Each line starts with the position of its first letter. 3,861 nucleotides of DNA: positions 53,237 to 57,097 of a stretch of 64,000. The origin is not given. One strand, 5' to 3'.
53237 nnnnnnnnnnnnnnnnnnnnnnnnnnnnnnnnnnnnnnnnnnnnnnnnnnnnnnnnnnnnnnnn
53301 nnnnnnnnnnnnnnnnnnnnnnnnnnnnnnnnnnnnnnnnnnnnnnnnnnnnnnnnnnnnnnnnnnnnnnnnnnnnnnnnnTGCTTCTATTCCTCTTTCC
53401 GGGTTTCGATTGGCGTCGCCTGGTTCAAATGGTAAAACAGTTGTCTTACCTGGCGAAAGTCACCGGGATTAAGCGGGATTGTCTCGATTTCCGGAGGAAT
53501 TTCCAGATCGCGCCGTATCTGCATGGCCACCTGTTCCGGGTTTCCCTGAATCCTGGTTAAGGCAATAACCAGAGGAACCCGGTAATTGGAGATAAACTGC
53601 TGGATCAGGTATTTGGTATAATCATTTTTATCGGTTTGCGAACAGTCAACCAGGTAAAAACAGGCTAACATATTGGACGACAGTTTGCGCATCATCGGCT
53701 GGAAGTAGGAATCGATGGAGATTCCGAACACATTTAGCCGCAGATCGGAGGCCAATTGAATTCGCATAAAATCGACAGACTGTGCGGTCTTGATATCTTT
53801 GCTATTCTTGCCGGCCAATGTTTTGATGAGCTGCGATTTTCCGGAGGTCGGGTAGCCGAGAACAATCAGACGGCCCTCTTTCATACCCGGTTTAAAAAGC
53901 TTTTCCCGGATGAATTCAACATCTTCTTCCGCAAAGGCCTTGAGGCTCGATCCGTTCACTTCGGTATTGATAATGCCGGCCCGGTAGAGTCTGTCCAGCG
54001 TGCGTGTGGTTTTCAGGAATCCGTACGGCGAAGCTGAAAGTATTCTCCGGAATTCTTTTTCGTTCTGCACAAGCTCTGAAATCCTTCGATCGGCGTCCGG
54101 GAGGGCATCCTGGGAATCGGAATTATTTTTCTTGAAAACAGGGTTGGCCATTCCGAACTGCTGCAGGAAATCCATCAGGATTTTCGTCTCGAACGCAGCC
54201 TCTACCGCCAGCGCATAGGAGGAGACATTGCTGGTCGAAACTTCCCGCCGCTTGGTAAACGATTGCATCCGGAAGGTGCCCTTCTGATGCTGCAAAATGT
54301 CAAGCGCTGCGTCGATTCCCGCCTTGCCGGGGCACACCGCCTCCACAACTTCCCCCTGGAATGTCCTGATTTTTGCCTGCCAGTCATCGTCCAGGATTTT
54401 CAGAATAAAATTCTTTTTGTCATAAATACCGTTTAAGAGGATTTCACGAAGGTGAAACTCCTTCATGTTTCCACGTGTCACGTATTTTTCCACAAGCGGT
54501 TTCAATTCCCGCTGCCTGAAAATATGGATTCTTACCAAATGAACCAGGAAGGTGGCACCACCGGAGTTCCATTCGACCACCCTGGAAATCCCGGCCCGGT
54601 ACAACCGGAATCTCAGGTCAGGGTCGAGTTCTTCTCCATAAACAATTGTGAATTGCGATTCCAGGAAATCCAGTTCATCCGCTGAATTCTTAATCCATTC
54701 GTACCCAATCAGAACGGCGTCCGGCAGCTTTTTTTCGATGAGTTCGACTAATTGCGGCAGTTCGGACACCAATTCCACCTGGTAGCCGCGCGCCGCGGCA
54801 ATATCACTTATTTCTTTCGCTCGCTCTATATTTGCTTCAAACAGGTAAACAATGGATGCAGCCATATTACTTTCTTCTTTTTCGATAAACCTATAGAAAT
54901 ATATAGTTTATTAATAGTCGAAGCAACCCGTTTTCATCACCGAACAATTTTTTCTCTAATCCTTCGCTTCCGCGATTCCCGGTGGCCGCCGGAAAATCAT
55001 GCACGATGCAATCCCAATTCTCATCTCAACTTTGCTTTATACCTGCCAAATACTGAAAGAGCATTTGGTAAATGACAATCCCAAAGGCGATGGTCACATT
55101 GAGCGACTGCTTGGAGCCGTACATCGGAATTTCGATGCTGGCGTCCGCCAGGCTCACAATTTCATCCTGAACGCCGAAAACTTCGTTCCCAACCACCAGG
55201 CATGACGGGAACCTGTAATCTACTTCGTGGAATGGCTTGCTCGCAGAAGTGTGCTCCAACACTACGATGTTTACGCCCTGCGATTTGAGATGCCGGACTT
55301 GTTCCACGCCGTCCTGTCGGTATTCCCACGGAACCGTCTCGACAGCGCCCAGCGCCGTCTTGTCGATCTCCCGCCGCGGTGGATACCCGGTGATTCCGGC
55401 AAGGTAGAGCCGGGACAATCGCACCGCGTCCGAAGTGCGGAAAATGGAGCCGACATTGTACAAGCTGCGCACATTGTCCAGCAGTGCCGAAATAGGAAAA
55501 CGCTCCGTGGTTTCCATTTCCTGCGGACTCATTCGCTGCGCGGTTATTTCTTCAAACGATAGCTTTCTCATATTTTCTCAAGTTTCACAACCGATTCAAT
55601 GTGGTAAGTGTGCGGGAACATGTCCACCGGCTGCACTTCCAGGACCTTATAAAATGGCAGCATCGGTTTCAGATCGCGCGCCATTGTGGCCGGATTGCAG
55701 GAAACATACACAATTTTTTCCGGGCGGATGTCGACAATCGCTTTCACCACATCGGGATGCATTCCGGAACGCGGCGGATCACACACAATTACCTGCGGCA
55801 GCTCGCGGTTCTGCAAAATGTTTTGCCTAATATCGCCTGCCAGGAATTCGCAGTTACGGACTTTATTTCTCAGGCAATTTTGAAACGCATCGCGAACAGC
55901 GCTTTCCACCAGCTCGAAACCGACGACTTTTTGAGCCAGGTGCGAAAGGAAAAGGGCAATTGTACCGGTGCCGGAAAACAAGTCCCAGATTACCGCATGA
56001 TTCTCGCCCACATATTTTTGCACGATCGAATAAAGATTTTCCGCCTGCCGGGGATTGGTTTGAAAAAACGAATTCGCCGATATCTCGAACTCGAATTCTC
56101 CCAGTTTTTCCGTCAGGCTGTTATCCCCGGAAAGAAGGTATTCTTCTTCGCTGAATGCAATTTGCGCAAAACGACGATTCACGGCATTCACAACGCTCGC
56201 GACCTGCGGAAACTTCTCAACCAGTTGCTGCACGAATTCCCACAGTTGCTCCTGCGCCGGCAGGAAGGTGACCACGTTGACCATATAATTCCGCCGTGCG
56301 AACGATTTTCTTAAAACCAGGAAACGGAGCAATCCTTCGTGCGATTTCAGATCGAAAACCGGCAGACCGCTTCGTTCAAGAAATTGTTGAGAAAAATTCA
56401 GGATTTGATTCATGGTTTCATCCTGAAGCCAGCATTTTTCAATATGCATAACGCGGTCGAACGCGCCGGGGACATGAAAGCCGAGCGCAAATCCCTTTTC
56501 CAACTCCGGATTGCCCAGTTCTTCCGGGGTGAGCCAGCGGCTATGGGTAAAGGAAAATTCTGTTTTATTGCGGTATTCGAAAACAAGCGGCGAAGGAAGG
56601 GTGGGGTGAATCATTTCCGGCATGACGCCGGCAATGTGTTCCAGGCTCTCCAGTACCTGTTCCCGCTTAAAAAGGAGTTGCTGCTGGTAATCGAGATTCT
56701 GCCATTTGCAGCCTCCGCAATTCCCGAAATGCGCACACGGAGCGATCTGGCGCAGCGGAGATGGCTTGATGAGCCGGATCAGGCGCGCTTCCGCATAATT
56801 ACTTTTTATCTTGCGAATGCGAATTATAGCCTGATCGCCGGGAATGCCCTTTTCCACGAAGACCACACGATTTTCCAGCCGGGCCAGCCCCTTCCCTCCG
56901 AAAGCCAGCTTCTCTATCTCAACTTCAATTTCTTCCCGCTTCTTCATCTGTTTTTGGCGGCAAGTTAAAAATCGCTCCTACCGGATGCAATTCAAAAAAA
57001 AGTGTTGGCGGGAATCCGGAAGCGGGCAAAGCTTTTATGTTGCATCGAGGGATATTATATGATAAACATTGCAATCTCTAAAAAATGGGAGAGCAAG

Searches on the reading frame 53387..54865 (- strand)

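Call 68: search_protein_families(library=pfam, proteins=[window:53387-54865:-], max_evalue=0.00001)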
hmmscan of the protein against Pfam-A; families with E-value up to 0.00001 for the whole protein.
window:53387-54865:- (492 aa): 1 family
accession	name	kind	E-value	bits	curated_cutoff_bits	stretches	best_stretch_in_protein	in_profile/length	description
PF00025.27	Arf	-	8.6e-06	25.8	22.3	0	328-430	12-113/174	ADP-ribosylation factor family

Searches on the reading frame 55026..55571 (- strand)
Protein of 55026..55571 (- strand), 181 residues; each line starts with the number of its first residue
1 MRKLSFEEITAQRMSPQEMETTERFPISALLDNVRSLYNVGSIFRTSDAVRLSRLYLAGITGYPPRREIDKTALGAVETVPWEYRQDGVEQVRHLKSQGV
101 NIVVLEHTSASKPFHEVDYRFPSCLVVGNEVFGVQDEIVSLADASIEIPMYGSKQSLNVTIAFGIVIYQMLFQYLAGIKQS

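Call 10: search_protein_families(library=pfam, proteins=[window:55026-55571:-])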
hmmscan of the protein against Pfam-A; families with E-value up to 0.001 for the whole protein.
window:55026-55571:- (181 aa): 1 family
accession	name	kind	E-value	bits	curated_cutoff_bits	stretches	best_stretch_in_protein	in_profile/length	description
PF00588.24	SpoU_methylase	-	4.6e-31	108.3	29.7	1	29-168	4-142/142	SpoU rRNA Methylase family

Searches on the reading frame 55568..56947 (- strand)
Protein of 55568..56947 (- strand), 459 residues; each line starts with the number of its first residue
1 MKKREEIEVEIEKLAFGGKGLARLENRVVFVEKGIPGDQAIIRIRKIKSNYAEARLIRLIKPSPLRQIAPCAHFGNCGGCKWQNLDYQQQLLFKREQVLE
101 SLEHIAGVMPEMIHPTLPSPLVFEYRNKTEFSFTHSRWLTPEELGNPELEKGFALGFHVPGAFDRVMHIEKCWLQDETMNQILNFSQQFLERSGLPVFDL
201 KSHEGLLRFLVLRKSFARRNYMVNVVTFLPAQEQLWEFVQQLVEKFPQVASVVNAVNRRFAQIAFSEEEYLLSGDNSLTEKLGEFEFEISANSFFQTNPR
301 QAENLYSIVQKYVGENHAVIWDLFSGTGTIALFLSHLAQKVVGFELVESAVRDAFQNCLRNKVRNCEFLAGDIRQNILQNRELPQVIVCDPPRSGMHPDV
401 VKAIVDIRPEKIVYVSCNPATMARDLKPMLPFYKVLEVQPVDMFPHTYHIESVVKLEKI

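Call 10: search_protein_families(library=pfam, proteins=[window:55568-56947:-])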
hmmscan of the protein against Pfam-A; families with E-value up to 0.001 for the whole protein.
window:55568-56947:- (459 aa): 6 families
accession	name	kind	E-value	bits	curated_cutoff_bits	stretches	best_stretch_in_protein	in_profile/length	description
PF05958.17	tRNA_U5-meth_tr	-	5.6e-22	78.7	23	1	240-458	128-356/357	tRNA (Uracil-5-)-methyltransferase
PF01938.26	TRAM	-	4.5e-12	46.1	21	1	3-57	4-61/61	TRAM domain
PF13847.12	Methyltransf_31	-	2.7e-07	30.8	27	1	317-378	4-67/145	Methyltransferase domain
PF13649.12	Methyltransf_25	-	6.1e-05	24.1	27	1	321-382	2-64/97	Methyltransferase domain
PF05175.20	MTS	-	0.00014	22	23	1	318-394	33-110/170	Methyltransferase small domain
PF03602.21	Cons_hypoth95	-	0.00072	19.7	24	0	303-416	30-151/182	Conserved hypothetical protein 95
